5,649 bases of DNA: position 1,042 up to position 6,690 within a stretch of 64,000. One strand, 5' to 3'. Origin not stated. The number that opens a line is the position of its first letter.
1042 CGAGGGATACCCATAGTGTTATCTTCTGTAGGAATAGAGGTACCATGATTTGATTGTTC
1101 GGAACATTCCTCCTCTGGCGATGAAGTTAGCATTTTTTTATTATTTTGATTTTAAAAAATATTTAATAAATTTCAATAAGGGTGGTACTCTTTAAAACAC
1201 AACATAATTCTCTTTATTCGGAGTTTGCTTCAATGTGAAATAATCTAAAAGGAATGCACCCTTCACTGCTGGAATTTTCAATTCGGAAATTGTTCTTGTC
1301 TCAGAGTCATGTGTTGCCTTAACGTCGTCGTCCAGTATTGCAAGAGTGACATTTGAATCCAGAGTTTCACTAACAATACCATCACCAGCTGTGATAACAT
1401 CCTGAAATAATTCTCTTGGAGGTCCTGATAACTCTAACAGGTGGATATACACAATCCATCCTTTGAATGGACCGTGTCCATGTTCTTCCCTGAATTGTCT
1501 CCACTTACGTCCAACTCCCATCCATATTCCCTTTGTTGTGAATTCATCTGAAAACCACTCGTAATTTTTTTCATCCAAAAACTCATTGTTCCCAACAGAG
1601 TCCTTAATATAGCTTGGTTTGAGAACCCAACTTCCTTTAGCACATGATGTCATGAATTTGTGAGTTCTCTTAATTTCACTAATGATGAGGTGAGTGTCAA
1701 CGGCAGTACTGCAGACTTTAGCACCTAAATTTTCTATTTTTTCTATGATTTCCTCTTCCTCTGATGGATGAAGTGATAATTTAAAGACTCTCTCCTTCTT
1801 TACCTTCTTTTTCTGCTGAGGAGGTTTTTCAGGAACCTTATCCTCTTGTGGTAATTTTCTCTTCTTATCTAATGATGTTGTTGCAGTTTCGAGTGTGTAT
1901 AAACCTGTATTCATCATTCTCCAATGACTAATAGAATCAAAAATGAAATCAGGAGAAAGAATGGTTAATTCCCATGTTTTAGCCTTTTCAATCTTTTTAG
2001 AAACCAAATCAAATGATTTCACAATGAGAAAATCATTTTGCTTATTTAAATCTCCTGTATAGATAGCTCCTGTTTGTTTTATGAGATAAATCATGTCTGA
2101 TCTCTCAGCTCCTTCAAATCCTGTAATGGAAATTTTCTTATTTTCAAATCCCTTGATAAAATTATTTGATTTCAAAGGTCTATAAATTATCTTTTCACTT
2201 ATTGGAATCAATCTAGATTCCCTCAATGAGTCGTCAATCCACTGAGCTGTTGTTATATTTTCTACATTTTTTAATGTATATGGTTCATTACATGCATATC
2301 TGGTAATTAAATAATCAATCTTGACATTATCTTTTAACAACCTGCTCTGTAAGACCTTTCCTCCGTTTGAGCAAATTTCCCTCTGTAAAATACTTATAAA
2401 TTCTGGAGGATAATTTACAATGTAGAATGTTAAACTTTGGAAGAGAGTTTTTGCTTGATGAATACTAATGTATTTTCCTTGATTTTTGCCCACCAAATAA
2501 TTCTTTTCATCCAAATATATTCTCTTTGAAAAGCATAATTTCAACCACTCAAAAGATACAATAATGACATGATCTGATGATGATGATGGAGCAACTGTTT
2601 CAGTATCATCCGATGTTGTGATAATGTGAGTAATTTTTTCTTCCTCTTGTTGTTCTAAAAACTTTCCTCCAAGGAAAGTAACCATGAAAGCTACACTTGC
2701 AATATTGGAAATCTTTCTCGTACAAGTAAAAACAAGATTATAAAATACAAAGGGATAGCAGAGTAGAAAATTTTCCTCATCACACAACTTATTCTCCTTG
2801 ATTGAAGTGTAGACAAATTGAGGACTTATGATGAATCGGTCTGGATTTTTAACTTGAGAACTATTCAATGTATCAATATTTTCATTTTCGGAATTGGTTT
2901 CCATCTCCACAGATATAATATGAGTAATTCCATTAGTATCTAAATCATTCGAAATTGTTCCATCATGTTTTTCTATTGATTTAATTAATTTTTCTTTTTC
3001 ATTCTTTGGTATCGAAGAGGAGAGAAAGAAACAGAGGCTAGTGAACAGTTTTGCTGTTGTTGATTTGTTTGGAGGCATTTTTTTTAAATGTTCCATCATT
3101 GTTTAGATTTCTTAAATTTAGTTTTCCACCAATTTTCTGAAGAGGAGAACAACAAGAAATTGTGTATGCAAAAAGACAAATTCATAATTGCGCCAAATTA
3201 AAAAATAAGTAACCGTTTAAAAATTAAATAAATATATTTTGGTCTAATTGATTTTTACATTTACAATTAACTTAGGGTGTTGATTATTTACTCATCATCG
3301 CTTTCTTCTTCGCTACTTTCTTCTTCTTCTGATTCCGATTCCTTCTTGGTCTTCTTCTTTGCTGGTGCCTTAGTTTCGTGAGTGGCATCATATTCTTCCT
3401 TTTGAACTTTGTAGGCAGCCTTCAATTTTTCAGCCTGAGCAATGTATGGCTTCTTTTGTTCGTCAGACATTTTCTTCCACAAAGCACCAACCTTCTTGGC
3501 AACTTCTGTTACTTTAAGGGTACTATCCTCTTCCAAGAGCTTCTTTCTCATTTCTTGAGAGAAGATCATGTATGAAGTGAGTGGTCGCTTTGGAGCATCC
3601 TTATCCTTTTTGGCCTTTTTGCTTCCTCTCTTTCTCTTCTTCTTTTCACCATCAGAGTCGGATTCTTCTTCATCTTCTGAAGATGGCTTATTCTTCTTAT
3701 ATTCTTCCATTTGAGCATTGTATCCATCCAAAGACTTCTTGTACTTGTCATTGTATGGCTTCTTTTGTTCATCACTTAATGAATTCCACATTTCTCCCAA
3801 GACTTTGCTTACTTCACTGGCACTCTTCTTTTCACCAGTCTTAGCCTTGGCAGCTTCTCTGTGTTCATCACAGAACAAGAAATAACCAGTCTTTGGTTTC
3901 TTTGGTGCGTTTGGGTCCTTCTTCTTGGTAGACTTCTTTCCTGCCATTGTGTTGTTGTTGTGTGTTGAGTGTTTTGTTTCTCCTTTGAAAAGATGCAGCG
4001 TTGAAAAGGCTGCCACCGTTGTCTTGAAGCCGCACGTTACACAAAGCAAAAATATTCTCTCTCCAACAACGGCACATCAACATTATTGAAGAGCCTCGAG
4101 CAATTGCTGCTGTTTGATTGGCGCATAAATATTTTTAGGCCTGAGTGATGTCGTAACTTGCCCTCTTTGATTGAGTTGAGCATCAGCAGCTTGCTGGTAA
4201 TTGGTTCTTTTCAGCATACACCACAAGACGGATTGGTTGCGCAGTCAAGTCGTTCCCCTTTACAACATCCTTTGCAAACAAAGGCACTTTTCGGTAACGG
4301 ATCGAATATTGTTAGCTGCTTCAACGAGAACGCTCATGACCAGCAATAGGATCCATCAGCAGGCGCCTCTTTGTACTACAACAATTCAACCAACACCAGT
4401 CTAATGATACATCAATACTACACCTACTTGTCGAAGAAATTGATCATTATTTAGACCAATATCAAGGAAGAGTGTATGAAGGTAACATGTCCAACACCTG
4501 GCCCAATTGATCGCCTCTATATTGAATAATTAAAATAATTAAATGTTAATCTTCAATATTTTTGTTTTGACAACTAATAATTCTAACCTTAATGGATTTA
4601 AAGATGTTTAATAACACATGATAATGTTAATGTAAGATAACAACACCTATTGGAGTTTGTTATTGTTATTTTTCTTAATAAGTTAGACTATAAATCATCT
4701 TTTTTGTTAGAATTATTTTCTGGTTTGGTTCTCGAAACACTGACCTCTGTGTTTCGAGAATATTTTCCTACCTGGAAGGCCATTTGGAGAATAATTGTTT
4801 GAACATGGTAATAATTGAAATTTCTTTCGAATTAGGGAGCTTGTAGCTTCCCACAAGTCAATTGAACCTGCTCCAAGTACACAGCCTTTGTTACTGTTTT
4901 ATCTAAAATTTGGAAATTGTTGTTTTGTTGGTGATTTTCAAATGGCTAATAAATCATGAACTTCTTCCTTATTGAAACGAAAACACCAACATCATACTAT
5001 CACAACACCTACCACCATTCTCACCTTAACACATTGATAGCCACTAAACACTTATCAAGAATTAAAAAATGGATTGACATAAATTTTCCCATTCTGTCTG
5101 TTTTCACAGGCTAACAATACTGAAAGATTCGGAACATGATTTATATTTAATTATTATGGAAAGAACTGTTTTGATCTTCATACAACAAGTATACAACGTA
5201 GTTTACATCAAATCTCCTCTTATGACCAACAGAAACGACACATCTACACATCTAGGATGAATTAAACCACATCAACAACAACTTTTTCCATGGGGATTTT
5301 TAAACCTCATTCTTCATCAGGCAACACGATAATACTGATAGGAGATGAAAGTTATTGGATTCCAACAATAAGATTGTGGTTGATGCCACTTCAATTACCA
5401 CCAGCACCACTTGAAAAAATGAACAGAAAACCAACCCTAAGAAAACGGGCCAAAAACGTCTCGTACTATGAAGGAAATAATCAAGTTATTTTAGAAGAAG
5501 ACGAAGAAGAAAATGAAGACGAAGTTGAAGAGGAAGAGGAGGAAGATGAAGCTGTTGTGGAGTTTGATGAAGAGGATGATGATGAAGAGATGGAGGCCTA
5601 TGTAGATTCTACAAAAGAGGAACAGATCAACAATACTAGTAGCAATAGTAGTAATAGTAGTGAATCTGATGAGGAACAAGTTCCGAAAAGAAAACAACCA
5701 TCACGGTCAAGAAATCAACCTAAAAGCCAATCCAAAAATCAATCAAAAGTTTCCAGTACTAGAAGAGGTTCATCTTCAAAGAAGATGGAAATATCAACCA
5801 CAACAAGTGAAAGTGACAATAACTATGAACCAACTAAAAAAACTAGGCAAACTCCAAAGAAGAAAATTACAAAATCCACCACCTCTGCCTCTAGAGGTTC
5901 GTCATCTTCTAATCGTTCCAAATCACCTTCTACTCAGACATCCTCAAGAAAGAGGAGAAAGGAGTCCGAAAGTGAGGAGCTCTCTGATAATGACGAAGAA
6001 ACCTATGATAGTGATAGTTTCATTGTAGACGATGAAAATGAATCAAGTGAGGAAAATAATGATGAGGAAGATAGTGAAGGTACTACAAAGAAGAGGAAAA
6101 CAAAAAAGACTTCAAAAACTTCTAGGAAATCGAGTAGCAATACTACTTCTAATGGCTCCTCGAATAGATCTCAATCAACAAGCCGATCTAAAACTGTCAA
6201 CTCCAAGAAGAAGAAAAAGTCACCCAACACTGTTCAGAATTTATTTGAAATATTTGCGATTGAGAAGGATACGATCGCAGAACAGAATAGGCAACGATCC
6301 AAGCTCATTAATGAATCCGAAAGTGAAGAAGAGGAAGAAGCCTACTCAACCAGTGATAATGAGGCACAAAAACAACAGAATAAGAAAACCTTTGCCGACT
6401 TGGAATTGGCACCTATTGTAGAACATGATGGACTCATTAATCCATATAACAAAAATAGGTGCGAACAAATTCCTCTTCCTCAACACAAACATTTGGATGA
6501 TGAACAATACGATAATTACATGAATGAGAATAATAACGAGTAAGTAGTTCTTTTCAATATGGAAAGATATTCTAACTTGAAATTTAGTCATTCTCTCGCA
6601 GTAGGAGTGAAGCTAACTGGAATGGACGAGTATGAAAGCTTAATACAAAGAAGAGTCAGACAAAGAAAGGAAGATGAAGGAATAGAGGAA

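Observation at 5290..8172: MT-A70 (DPPW) adenine methyltransferase domain fused to four ZZ zinc fingers, probably behind an acidic low-complexity exon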

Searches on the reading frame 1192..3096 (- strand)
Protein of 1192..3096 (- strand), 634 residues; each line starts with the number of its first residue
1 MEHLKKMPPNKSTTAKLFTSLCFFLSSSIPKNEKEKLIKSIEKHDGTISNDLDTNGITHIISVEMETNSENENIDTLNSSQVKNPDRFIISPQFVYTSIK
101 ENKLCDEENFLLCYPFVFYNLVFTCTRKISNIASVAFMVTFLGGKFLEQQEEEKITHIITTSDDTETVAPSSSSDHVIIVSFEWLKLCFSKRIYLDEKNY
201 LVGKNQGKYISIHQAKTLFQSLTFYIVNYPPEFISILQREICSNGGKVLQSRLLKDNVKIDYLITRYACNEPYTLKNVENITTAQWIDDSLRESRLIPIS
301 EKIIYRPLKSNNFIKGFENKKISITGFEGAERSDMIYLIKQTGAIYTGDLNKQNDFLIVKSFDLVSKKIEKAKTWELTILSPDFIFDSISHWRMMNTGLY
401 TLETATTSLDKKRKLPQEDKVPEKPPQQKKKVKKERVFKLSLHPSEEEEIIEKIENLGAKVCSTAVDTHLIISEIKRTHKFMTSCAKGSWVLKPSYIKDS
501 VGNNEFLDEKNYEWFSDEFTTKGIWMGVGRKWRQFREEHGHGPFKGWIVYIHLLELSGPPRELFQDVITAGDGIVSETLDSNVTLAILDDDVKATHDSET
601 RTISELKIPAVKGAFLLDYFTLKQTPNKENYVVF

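Call 71: search_protein_families(library=pfam, proteins=[window:1192-3096:-], max_evalue=0.00001)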
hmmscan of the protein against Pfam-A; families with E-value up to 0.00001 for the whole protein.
window:1192-3096:- (634 aa): 5 families
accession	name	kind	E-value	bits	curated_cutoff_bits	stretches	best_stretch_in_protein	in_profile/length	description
PF16589.12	BRCT_2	-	7e-50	167.7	27.3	3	16-110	1-85/86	BRCT domain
PF00533.33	BRCT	-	5.6e-40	135.9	21.3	2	317-389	6-78/78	BRCA1 C Terminus (BRCT) domain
PF12738.14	PTCB-BRCT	-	6.9e-21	74.5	22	1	321-384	2-63/63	twin BRCT domain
PF16770.11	RTT107_BRCT_5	-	3.4e-16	59.4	27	1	441-512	24-98/100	Regulator of Ty1 transposition protein 107 BRCT domain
PF16759.12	LIG3_BRCT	-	2.8e-10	40.8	27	0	140-191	29-77/78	DNA ligase 3 BRCT domain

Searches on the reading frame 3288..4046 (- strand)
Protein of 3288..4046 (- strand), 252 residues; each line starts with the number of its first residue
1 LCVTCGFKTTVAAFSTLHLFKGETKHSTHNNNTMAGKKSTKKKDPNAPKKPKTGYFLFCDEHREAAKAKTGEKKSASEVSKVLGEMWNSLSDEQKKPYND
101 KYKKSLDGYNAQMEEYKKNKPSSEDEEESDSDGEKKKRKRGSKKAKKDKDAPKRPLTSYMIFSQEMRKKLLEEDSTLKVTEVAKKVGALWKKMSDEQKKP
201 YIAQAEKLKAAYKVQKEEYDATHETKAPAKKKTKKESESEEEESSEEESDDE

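Call 71: search_protein_families(library=pfam, proteins=[window:3288-4046:-], max_evalue=0.00001)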
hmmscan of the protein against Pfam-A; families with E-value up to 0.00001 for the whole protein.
window:3288-4046:- (252 aa): 3 families
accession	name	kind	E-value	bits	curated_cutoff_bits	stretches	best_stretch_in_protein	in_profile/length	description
PF00505.25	HMG_box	-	7.1e-38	129.3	25.4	2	152-219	1-68/69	HMG (high mobility group) box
PF09011.16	HMG_box_2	-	1.9e-23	83.4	22.4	2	152-219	4-71/72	HMG-box domain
PF24815.1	HMG_WDHD1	-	1.7e-14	54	51.6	2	51-101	1-51/51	WDHD1 HMG box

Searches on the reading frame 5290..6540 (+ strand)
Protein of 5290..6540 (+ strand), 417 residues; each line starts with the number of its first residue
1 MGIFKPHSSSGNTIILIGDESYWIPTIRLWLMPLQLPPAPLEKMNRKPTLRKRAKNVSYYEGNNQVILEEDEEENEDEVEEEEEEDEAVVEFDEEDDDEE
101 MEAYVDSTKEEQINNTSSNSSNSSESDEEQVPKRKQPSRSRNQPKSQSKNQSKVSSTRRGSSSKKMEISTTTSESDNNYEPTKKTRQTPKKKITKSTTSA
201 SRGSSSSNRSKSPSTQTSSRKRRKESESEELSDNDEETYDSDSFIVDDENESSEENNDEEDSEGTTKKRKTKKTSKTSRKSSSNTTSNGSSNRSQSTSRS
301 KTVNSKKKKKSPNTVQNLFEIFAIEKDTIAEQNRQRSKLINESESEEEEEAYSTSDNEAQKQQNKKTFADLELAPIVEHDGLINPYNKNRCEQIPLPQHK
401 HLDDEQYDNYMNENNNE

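Call 4: search_protein_families(library=pfam, proteins=[window:5290-6540:+], max_evalue=0.01)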
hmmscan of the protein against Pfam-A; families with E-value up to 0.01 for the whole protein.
window:5290-6540:+ (417 aa): 0 families
